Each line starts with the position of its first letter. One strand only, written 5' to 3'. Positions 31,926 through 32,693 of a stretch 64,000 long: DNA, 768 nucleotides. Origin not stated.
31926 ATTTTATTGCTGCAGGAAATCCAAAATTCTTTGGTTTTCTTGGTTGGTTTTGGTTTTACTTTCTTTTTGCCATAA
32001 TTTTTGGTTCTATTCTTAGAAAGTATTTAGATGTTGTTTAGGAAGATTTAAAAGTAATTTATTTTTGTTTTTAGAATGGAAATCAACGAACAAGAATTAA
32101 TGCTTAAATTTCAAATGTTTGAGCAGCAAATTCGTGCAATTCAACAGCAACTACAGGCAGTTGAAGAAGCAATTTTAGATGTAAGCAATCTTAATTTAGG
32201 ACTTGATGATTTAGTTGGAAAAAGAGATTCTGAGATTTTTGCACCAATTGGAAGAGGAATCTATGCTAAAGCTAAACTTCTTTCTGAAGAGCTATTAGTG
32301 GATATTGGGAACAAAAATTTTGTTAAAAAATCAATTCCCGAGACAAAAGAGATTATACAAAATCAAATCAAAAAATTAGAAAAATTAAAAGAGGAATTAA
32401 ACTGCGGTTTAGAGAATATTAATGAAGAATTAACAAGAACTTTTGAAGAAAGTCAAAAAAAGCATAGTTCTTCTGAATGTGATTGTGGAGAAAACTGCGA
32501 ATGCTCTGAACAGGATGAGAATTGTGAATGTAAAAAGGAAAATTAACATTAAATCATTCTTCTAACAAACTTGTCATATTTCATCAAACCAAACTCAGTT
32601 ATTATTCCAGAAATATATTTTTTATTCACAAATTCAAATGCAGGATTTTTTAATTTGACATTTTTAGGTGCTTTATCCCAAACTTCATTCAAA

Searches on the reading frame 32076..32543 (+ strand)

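Call 38: search_protein_families(library=pfam, proteins=[window:32076-32543:+], max_evalue=0.001)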
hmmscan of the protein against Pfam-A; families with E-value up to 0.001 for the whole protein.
window:32076-32543:+ (156 aa): 2 families
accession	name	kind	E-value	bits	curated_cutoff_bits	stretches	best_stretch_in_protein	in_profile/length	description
PF02996.22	Prefoldin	-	1.4e-15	57.7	23.2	1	16-128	2-116/120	Prefoldin subunit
PF01920.25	Prefoldin_2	-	0.00054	20.4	27.6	0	6-46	1-41/106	Prefoldin subunit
